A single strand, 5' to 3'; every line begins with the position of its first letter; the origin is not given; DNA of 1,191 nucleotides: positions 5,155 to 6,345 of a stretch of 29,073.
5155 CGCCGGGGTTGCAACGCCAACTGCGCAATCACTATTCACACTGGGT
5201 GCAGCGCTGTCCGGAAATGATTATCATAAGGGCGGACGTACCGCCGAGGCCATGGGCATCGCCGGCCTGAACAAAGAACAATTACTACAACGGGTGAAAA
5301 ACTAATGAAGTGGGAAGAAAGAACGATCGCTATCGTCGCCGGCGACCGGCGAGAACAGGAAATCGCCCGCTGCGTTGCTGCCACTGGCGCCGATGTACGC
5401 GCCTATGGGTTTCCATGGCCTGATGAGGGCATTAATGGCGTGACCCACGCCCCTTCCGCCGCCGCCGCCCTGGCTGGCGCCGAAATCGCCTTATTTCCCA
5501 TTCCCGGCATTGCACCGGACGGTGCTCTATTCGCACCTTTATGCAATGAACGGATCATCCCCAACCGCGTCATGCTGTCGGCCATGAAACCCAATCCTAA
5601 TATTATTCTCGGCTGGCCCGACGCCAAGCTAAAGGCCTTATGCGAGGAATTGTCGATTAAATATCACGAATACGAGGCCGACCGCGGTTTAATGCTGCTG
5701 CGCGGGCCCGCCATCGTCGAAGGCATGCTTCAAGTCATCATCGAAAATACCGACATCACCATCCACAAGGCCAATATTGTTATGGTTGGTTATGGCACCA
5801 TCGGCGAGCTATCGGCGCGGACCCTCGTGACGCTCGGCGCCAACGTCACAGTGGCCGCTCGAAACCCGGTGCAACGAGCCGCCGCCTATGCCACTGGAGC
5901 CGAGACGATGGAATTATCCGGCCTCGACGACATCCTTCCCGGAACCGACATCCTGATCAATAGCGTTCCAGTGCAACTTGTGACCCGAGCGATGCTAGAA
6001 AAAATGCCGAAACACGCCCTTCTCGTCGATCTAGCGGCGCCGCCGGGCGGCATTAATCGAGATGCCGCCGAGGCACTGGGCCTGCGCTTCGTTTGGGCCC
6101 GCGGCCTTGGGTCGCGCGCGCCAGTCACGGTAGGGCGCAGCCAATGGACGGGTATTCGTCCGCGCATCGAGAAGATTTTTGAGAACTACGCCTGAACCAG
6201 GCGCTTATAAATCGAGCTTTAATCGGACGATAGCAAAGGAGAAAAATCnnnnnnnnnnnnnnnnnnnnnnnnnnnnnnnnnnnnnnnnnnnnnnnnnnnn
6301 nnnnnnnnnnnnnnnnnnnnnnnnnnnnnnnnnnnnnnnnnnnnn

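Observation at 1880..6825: Six-gene operon that matches no pathway I know: candidate new catabolic route for an opine, imino acid or N-heterocycle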

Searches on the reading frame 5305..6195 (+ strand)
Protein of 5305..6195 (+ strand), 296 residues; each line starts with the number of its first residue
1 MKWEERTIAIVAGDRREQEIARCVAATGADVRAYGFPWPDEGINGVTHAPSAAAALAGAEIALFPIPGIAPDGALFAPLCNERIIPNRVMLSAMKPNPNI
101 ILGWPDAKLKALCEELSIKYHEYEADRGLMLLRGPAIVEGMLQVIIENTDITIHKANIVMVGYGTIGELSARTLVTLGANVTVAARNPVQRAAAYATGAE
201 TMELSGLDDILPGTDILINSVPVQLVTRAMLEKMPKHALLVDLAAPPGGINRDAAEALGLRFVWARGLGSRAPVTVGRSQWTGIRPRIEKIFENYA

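Call 4: search_protein_families(library=pfam, proteins=[window:5305-6195:+], max_evalue=0.01)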
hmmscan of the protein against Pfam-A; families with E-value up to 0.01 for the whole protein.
window:5305-6195:+ (296 aa): 8 families
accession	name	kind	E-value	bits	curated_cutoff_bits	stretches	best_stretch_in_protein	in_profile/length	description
PF16924.11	DpaA_N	-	1.4e-20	74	29.2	1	7-123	1-115/116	Dipicolinate synthase subunit A N-terminal domain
PF01262.27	AlaDh_PNT_C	-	3.7e-10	40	23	1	151-250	23-135/214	Alanine dehydrogenase/PNT, C-terminal domain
PF02826.25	2-Hacid_dh_C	-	7.3e-10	38.9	25.1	1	152-244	33-127/178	D-isomer specific 2-hydroxyacid dehydrogenase, NAD binding domain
PF01488.26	Shikimate_DH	-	2.5e-09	37.8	24.3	1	152-247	9-115/138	Shikimate / quinate 5-dehydrogenase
PF00670.27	AdoHcyase_NAD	-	9.5e-09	36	27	1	139-243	7-109/162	S-adenosyl-L-homocysteine hydrolase, NAD binding domain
PF03807.23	F420_oxidored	-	6.1e-05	24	21.6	1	158-246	2-94/94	NADP oxidoreductase coenzyme F420-dependent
PF13241.12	NAD_binding_7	-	0.00082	20.4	22.1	1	153-244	5-92/104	Putative NAD(P)-binding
PF07991.19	KARI_N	-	0.0025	17.9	20.6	1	153-225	2-72/165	Acetohydroxy acid isomeroreductase, NADPH-binding domain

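Call 5: search_protein_families(library=ncbifam, proteins=[window:5305-6195:+], max_evalue=0.01)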
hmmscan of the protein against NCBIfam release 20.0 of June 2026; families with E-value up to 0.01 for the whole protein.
window:5305-6195:+ (296 aa): 13 families
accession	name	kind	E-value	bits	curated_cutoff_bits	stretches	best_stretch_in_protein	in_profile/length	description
NF006162.0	PRK08306.1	equivalog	1.9e-60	204.7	261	1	5-278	4-278/297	dipicolinate synthase subunit DpsA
TIGR02853.1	spore_dpaA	equivalog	6.3e-53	179.9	319.65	1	6-278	2-275/287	dipicolinic acid synthetase subunit A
NF004005.0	PRK05476.2-3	equivalog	9.3e-09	34.6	275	1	141-240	194-291/418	adenosylhomocysteinase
TIGR01035.1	hemA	equivalog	1.4e-07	30.8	209.55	1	153-246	178-279/416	glutamyl-tRNA reductase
TIGR00936.1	ahcY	equivalog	5.7e-07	28.7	497.6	1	141-242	191-290/416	adenosylhomocysteinase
NF004009.0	PRK05476.3-2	equivalog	1.7e-06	27.1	485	1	152-240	268-354/487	adenosylhomocysteinase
TIGR00518.1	alaDH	equivalog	1.1e-05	24.6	391.85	1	153-250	165-273/370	alanine dehydrogenase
NF006409.0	PRK08655.1-3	equivalog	3.5e-05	23.5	310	1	159-243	5-90/290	prephenate dehydrogenase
NF000744.0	PRK00045.1-3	equivalog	5.3e-05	22.3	429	1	149-261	177-303/447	glutamyl-tRNA reductase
NF001322.0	PRK00258.3-6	equivalog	5.7e-05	22.6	285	1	143-240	109-203/272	shikimate dehydrogenase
NF004845.0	PRK06196.1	subfamily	0.0016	17.8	414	1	149-208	25-82/320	oxidoreductase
NF001319.0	PRK00258.3-3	equivalog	0.0034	16.5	252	1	153-229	120-200/279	shikimate dehydrogenase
NF041398.1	GluDhGdhB_Halo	equivalog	0.0051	15.8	620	1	144-205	196-255/410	glutamate dehydrogenase GdhB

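Call 10: find_related_loci(query=window:5305-6195:+, collection=genome_contigs, flank=10000)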
Query window:5305-6195:+ (296 aa) in genome_contigs; peptide patterns used: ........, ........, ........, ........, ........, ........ (x = any residue, [..] = any of these).
92 stretches matched a pattern; 2 encode a relative of the query (tblastn E <= 1e-3); 2 distinct loci.
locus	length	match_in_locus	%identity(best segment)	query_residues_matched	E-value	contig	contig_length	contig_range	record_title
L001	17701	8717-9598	81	1-294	1e-143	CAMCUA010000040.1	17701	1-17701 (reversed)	MAG: Asaia bogorensis isolate MsH-01oct19-106 genome assembly, contig: MsH-01oct19-C6218, whole genome shotgun sequence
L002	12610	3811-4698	85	1-296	1e-153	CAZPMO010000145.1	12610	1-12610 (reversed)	MAG TPA_asm: uncultured Rhodospirillaceae bacterium isolate SRP200020_co5_379 genome assembly, contig: NODE_7784_length_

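Call 12: find_homologous_proteins(query=window:5305-6195:+)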
Query window:5305-6195:+ (296 aa): 2033 proteins with E <= 0.001 among 8000 candidates; the best 120 are listed.
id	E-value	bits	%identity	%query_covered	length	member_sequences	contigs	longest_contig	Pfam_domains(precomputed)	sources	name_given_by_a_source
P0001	3.0e-172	590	92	100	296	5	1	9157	PF16924.12,PF00670.28,PF02826.26,PF01262.28,PF03807.24,PF01488.27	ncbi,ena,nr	ncbi:MAG: dipicolinate synthase subunit DpsA [Proteobacteria bacterium]|nr:dipicolinate synthase sub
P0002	4.8e-172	589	93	100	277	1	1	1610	PF16924.12,PF01262.28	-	-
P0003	4.6e-167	573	88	100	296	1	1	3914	PF16924.12,PF00670.28,PF02826.26,PF01262.28,PF03807.24,PF01488.27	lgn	-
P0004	7.1e-161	552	85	100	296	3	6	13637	PF16924.12,PF00670.28,PF02826.26,PF01262.28,PF03807.24,PF01488.27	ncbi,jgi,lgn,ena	-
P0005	7.8e-157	539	83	100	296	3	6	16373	PF16924.12,PF00670.28,PF02826.26,PF01262.28,PF03807.24,PF01488.27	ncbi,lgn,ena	-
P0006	2.5e-153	528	82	100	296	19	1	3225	PF16924.12,PF00670.28,PF02826.26,PF01262.28,PF03807.24,PF01488.27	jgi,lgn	jgi:dipicolinate synthase subunit A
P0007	6.4e-152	523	80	100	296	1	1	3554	PF16924.12,PF00670.28,PF02826.26,PF01262.28,PF03807.24,PF01488.27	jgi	jgi:dipicolinate synthase subunit A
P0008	6.6e-150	516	81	99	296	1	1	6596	PF16924.12,PF00670.28,PF02826.26,PF01262.28,PF03807.24,PF01488.27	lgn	-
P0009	1.2e-147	509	80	99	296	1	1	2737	PF16924.12,PF00670.28,PF02826.26,PF01262.28,PF03807.24,PF01488.27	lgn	-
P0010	1.3e-147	509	80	99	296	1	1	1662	PF16924.12,PF00670.28,PF02826.26,PF01262.28,PF03807.24,PF01488.27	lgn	-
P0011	5.7e-133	461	73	99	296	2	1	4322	PF16924.12,PF00670.28,PF02826.26,PF01262.28,PF01488.27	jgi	jgi:dipicolinate synthase subunit A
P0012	2.0e-131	456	72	99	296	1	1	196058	PF16924.12,PF00670.28,PF02826.26,PF01262.28,PF03807.24,PF01488.27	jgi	jgi:dipicolinate synthase subunit A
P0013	3.8e-129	448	70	99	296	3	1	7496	PF16924.12,PF02826.26,PF01262.28,PF01488.27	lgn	-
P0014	1.7e-128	446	71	99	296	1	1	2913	PF16924.12,PF02826.26,PF01262.28,PF03807.24,PF01488.27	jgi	jgi:dipicolinate synthase subunit A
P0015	3.5e-128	445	69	99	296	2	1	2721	PF16924.12,PF02826.26,PF01262.28,PF01488.27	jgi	jgi:dipicolinate synthase subunit A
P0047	6.2e-126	438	68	99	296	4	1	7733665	PF16924.12,PF02826.26,PF01262.28,PF03807.24,PF01488.27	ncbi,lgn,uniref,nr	ncbi:dipicolinate synthase subunit A [Variovorax sp. HW608]|uniref:dipicolinate synthase subunit Dps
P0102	5.0e-123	428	69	100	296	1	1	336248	PF16924.12,PF02826.26,PF01262.28,PF01488.27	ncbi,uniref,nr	ncbi:dipicolinate synthase subunit DpsA [Bradyrhizobium liaoningense]|uniref:dipicolinate synthase s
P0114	2.3e-122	426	69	100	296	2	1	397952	PF16924.12,PF02826.26,PF01262.28,PF01488.27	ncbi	-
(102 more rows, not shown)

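Call 13: find_encoding_contigs(protein=P0047, flank=10000, max_places=2)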
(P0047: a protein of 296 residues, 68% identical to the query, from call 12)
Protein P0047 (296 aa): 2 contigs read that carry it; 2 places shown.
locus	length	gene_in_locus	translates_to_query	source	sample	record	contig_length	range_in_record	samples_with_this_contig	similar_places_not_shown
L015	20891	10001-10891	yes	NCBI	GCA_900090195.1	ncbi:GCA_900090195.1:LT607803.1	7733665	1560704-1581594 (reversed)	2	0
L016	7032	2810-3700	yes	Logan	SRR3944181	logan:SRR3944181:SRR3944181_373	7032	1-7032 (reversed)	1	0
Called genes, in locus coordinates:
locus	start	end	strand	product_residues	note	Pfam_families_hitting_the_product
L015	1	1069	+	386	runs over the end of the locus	PF02746:MR_MLE_N, PF13378:MR_MLE_C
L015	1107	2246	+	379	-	PF01321:Creatinase_N, PF00557:Peptidase_M24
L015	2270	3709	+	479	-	PF01979:Amidohydro_1, PF07969:Amidohydro_3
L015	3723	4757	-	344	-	PF02492:cobW, PF07683:CobW_C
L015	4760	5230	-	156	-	PF14588:YjgF_endoribonc, PF01042:Ribonuc_L-PSP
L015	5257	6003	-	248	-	PF00392:GntR, PF07729:FCD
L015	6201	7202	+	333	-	PF09084:NMT1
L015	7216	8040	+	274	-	PF00528:BPD_transp_1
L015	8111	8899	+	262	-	PF00005:ABC_tran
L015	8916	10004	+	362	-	PF01210:NAD_Gly3P_dh_N (weak), PF02558:ApbA, PF03807:F420_oxidored (weak), PF02317:Octopine_DH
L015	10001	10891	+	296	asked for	PF03807:F420_oxidored (faint), PF16924:DpaA_N, PF01262:AlaDh_PNT_C (weak), PF01488:Shikimate_DH, PF02826:2-Hacid_dh_C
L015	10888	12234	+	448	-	PF01979:Amidohydro_1, PF07969:Amidohydro_3 (weak)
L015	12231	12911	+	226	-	-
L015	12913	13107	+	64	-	PF01361:Tautomerase, PF14552:Tautomerase_2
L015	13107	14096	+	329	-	PF00857:Isochorismatase, PF12681:Glyoxalase_2 (faint), PF00903:Glyoxalase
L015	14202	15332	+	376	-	PF05222:AlaDh_PNT_N, PF02826:2-Hacid_dh_C (faint), PF01262:AlaDh_PNT_C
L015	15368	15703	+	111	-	PF12769:PNTB_4TM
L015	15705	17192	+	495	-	PF02233:PNTB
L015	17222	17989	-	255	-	PF20703:nSTAND1 (weak), PF00005:ABC_tran, PF02463:SMC_N (faint), PF13304:AAA_21 (weak)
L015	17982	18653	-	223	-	PF12844:HTH_19 (weak), PF13560:HTH_31, PF01381:HTH_3, PF07883:Cupin_2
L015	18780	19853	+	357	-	PF00497:SBP_bac_3, PF09084:NMT1 (faint)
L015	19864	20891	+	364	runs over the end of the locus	PF00528:BPD_transp_1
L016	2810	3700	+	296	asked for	PF03807:F420_oxidored (faint), PF16924:DpaA_N, PF01262:AlaDh_PNT_C (weak), PF01488:Shikimate_DH, PF02826:2-Hacid_dh_C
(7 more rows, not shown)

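Call 14: find_encoding_contigs(protein=P0102, flank=10000, max_places=2)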
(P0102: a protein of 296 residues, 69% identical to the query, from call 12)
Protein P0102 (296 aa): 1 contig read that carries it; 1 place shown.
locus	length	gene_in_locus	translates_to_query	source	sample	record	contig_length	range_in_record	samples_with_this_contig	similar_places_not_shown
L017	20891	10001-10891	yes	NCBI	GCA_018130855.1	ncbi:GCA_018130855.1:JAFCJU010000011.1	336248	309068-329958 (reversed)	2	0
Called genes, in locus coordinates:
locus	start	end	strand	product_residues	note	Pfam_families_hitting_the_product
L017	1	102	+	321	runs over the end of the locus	PF00111:Fer2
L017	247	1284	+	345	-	-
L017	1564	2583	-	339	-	PF00355:Rieske, PF19112:VanA_C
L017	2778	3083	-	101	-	-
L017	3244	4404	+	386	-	PF02746:MR_MLE_N, PF13378:MR_MLE_C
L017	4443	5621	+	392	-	PF01321:Creatinase_N, PF00557:Peptidase_M24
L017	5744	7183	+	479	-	PF01979:Amidohydro_1, PF07969:Amidohydro_3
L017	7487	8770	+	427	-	PF00070:Pyr_redox (faint), PF00890:FAD_binding_2 (weak), PF01266:DAO, PF07992:Pyr_redox_2 (faint), PF13450:NAD_binding_8 (weak)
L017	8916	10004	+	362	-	PF02558:ApbA (weak), PF02317:Octopine_DH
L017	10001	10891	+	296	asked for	PF16924:DpaA_N, PF01262:AlaDh_PNT_C (faint), PF01488:Shikimate_DH, PF02826:2-Hacid_dh_C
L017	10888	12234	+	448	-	PF01979:Amidohydro_1, PF07969:Amidohydro_3 (weak), PF12890:DHOase (faint), PF07969:Amidohydro_3 (weak)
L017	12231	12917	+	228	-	-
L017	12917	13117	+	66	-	PF01361:Tautomerase, PF14552:Tautomerase_2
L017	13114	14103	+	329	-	PF00857:Isochorismatase, PF00903:Glyoxalase, PF12681:Glyoxalase_2 (weak), PF22677:Ble-like_N (weak)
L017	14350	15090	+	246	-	PF00392:GntR, PF07729:FCD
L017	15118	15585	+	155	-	PF14588:YjgF_endoribonc, PF01042:Ribonuc_L-PSP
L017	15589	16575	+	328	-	PF02492:cobW, PF07683:CobW_C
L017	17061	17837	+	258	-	PF00528:BPD_transp_1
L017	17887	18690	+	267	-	PF00005:ABC_tran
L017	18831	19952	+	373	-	-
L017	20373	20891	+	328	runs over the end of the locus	PF09084:NMT1, PF12974:Phosphonate-bd (faint)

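Call 17: search_protein_families(library=ncbifam, proteins=[L015:2270-3709:+, L015:10888-12234:+, L015:12231-12911:+, L015:13107-14096:+, L015:6201-7202:+, L015:8916-10004:+, L017:7487-8770:+], max_evalue=0.00001)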
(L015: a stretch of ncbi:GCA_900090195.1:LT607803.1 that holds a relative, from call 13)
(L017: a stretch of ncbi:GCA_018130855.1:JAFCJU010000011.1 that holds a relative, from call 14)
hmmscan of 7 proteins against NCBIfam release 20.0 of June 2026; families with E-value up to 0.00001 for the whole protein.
L015:2270-3709:+ (479 aa): 34 families (the best 25 are shown)
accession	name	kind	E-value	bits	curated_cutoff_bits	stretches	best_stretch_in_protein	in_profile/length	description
NF005557.0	PRK07228.1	equivalog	2.4e-80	270.4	522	1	12-463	10-443/445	5'-deoxyadenosine deaminase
NF004701.0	PRK06038.1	equivalog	6.8e-67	226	609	1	20-460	20-429/432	N-ethylammeline chlorohydrolase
NF006549.0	PRK09045.1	equivalog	2e-65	221.2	540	2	224-454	209-436/444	TRZ/ATZ family hydrolase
NF006055.0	PRK08203.1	equivalog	1.9e-64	217.9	532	1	2-460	5-453/455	8-oxoguanine deaminase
NF006252.0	PRK08393.1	equivalog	2.7e-59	201.3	617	1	18-452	15-418/424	N-ethylammeline chlorohydrolase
NF006056.0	PRK08204.1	subfamily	8e-54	183.1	391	1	14-461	15-444/449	hypothetical protein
NF004801.0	PRK06151.1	subfamily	4.9e-49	167.5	416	2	182-456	186-461/491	chlorohydrolase family protein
NF004995.0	PRK06380.1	subfamily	1.1e-48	166.3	567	2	207-446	175-412/418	metal-dependent hydrolase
NF009059.0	PRK12393.1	equivalog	1.5e-48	165.7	543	1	23-456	28-454/460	amidohydrolase family protein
NF012037.0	PRK15493.1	equivalog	2.2e-39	135.5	779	1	15-446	14-422/435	bifunctional S-methyl-5'-thioadenosine deaminase/S-adenosylhomocysteine deaminase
NF005211.0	PRK06687.1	equivalog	6.4e-39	133.9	703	2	214-442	192-418/419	TRZ/ATZ family protein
NF005540.0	PRK07203.1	equivalog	2.9e-37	128.4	444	2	225-460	212-441/444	putative aminohydrolase SsnA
TIGR03314.1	Se_ssnA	subfamily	6.8e-35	120.7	455.5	1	16-460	13-440/441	putative selenium metabolism protein SsnA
TIGR02967.1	guan_deamin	equivalog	7.7e-34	117.3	375.4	1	20-429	3-401/401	guanine deaminase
NF006679.0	PRK09228.1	subfamily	1.8e-30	106.1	351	1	19-430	27-427/433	guanine deaminase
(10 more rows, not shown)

L015:10888-12234:+ (448 aa): 52 families (the best 25 are shown)
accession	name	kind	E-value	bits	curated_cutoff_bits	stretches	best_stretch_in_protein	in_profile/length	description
NF004839.0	PRK06189.1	equivalog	3e-87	293.1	631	1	2-439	2-442/451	allantoinase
TIGR03178.1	allantoinase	equivalog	4.2e-83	279.6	357.85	1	4-436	1-433/441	allantoinase AllB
TIGR02033.1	D-hydantoinase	equivalog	2e-82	277.5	393.25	1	6-444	2-452/454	dihydropyrimidinase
NF009941.0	PRK13404.1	subfamily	1.5e-76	258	647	1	3-447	4-462/478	dihydropyrimidinase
NF005960.0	PRK08044.1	equivalog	6.5e-64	216.3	688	1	1-398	1-399/453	allantoinase AllB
NF058538.1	ergo_util_ErtD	equivalog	3.9e-63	213.8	600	1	4-442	2-442/446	hydantoin-5-propionate amidohydrolase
NF005751.0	PRK07575.1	equivalog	4.1e-62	210.1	529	1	3-440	3-432/440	dihydroorotase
TIGR00857.1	pyrC_multi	subfamily_domain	4.6e-60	203.7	279.05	1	20-430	5-411/412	dihydroorotase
NF006559.0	PRK09060.1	equivalog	2.7e-58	197.3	482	1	2-439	4-433/444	dihydroorotase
NF002668.0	PRK02382.1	equivalog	8.4e-57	192.8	452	1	4-435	5-418/436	dihydroorotase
NF058539.1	ergo_uti2_ErtD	equivalog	3.8e-55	187.6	650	1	4-434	3-436/449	hydantoin-5-propionate amidohydrolase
NF006837.0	PRK09357.1-2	equivalog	3.1e-45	154.5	575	1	5-432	3-426/428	dihydroorotase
NF006688.0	PRK09236.1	equivalog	1.6e-43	149.1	535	1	4-440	3-438/444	dihydroorotase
NF006841.0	PRK09357.2-2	equivalog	1.6e-41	142.4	640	1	170-430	158-419/421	dihydroorotase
NF006836.0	PRK09357.1-1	equivalog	1.7e-36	125.9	538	2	180-434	173-430/432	dihydroorotase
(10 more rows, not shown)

L015:12231-12911:+ (226 aa): 0 families

L015:13107-14096:+ (329 aa): 11 families
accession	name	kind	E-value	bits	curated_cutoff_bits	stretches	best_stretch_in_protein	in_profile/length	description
TIGR03614.1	RutB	equivalog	1.8e-26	93.2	377.95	1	5-204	10-218/226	pyrimidine utilization protein B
NF050097.1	BiurAmidohydBiuH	equivalog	2.9e-20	72.7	370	1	5-179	13-192/221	biuret amidohydrolase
NF008517.0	PRK11440.1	equivalog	5.2e-15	55.8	195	1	5-182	3-165/188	hydrolase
TIGR00068.2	glyox_I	equivalog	2.6e-09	37.1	120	1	271-325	86-140/143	lactoylglutathione lyase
NF008623.0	PRK11609.1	equivalog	4e-09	36.6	174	0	126-184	131-189/213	bifunctional nicotinamidase/pyrazinamidase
TIGR02295.1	HpaD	equivalog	1.3e-07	31.1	321.4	1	197-324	121-259/298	3,4-dihydroxyphenylacetate 2,3-dioxygenase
NF050075.1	SMU1112c_YaeR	equivalog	3.9e-07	30.4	140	0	268-324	68-125/125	SMU1112c/YaeR family gloxylase I-like metalloprotein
NF000496.2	Fos_GSH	equivalog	2.4e-06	27.7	180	0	215-323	4-115/136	fosfomycin resistance glutathione transferase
NF000495.1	FosK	exception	2.7e-06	27.3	280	1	215-323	4-110/132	fosfomycin resistance glutathione transferase FosK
NF000494.1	FosF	exception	3.8e-06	26.9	280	0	215-323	4-110/132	fosfomycin resistance glutathione transferase FosF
TIGR03211.1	catechol_2_3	equivalog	7.3e-06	25.5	320.2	0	202-327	132-267/303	catechol 2,3-dioxygenase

L015:6201-7202:+ (333 aa): 1 family
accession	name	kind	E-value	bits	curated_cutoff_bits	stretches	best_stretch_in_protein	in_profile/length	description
TIGR01728.1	SsuA_fam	subfamily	3.6e-15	55.9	163.5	1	48-284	12-248/290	aliphatic sulfonate ABC transporter substrate-binding protein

L015:8916-10004:+ (362 aa): 3 families
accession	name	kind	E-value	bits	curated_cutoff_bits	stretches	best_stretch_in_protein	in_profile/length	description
NF011211.0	PRK14618.1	equivalog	3.5e-07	29.8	489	1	1-93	5-96/328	NAD(P)H-dependent glycerol-3-phosphate dehydrogenase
NF000940.0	PRK00094.1-2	subfamily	5.3e-07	29.4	202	1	1-109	1-107/330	NAD(P)H-dependent glycerol-3-phosphate dehydrogenase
NF000942.0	PRK00094.1-4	subfamily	6.4e-07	28.9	257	1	1-103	3-103/334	NAD(P)H-dependent glycerol-3-phosphate dehydrogenase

L017:7487-8770:+ (427 aa): 19 families
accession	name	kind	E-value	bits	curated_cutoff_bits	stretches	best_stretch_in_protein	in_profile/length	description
NF009074.0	PRK12409.1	equivalog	5.7e-217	720.7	494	1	1-410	1-406/410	D-amino acid dehydrogenase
NF001933.0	PRK00711.1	subfamily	1.5e-104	350.4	383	1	3-420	2-412/429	D-amino acid dehydrogenase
TIGR02352.1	thiamin_ThiO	equivalog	1.5e-37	129.5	250.8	2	117-407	71-347/351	glycine oxidase ThiO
NF002480.1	PRK01747.1-1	equivalog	6.2e-15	54.6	540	1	3-49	250-296/645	bifunctional tRNA (5-methylaminomethyl-2-thiouridine)(34)-methyltransferase MnmC2/FAD-dependent 5-carboxymethylaminomethyl-2-thiouridine(34)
TIGR03197.1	MnmC_Cterm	equivalog_domain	6.9e-15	55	174.2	1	3-48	1-46/400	FAD-dependent 5-carboxymethylaminomethyl-2-thiouridine(34) oxidoreductase MnmC1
NF040813.1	pro_dh_Thprot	equivalog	1.3e-13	50.9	600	1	211-410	168-351/362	D-proline dehydrogenase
TIGR03364.1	HpnW_proposed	hypoth_equivalog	3.4e-10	39.5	285.1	1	3-50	2-48/365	TIGR03364 family FAD-dependent oxidoreductase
TIGR03377.1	glycerol3P_GlpA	equivalog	1.6e-09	36.9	552.8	1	145-368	91-308/530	anaerobic glycerol-3-phosphate dehydrogenase subunit GlpA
NF045637.1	carotdesatCrtDProt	equivalog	1.6e-08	33.5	580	0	4-37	1-34/485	1-hydroxycarotenoid 3,4-desaturase CrtD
TIGR01373.1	soxB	subfamily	2.8e-08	33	529.45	1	132-422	112-397/407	sarcosine oxidase subunit beta family protein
NF008726.1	PRK11728.1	equivalog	1.3e-07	30.8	299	0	109-280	63-222/389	L-2-hydroxyglutarate oxidase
NF033460.1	glycerol3P_ox_II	equivalog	2.9e-07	30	460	0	4-47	4-47/361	type 2 glycerol-3-phosphate oxidase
NF005560.0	PRK07233.1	equivalog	1.2e-06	27.7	252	1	3-44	2-44/435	hypothetical protein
NF042421.1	hydcarot_desat_CrtD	equivalog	2.5e-06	26.2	500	0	2-38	2-38/487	1-hydroxycarotenoid 3,4-desaturase CrtD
NF050086.1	pipecolate_AmaA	exception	2.7e-06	26.3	600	0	3-57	27-77/425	L-pipecolate oxidase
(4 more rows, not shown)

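Call 18: search_protein_families(library=pfam, proteins=[L015:12231-12911:+, L015:13107-14096:+, L015:10888-12234:+, L015:2270-3709:+], max_evalue=0.1)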
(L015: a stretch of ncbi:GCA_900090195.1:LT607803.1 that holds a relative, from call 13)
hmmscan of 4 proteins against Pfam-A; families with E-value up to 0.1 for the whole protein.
L015:12231-12911:+ (226 aa): 0 families

L015:13107-14096:+ (329 aa): 6 families
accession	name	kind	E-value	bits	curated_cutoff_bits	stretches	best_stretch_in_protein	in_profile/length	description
PF00857.26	Isochorismatase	-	1.5e-38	133.1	27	1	11-198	1-173/175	Isochorismatase domain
PF00903.31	Glyoxalase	-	4.4e-15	56.6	20.6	1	216-322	2-121/121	Glyoxalase/Bleomycin resistance protein/Dioxygenase superfamily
PF12681.13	Glyoxalase_2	-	8.4e-06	26.2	30.1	1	218-322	3-113/118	Glyoxalase-like domain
PF22677.2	Ble-like_N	-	0.00068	19.8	24.5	1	218-243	4-29/41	Bleomycin resistance protein-like N-terminal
PF18029.7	Glyoxalase_6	-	0.0033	18.5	23.6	1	223-321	6-104/106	Glyoxalase-like domain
PF13669.12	Glyoxalase_4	-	0.013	16.2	27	0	270-302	66-99/109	Glyoxalase/Bleomycin resistance protein/Dioxygenase superfamily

L015:10888-12234:+ (448 aa): 3 families
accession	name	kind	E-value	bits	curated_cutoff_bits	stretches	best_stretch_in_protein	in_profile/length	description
PF01979.26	Amidohydro_1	-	1e-20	74.7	25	1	52-427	1-345/345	Amidohydrolase family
PF07969.17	Amidohydro_3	-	2.4e-15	57.4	29.7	2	351-428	405-472/472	Amidohydrolase family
PF05259.16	Herpes_UL1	-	0.015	15.8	20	1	128-202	6-71/107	Herpesvirus glycoprotein L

L015:2270-3709:+ (479 aa): 3 families
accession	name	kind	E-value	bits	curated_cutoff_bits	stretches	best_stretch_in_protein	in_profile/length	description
PF01979.26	Amidohydro_1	-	3.2e-56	191.5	25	1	62-431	2-344/345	Amidohydrolase family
PF07969.17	Amidohydro_3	-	1.2e-17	65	29.7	1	271-433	309-472/472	Amidohydrolase family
PF22039.1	HUTI_composite_bact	-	0.013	15.6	25.5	0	26-46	3-23/26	Imidazolonepropionase-like composite domain, bacteria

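Call 23: search_solved_structures(query=window:5305-6195:+, max_evalue=0.00001)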
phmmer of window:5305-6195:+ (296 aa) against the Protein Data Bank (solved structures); distinct sequences matched with E-value up to 0.00001: 2.
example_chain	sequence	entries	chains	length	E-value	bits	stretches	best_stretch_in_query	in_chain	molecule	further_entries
3d4o_A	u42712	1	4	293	1.2e-29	106.9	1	7-278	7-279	Dipicolinate synthase subunit A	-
2rir_A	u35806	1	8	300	4.5e-28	101.7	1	8-278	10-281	Dipicolinate synthase, A chain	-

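Call 26: find_encoding_contigs(protein=P0114, flank=10000, max_places=1)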
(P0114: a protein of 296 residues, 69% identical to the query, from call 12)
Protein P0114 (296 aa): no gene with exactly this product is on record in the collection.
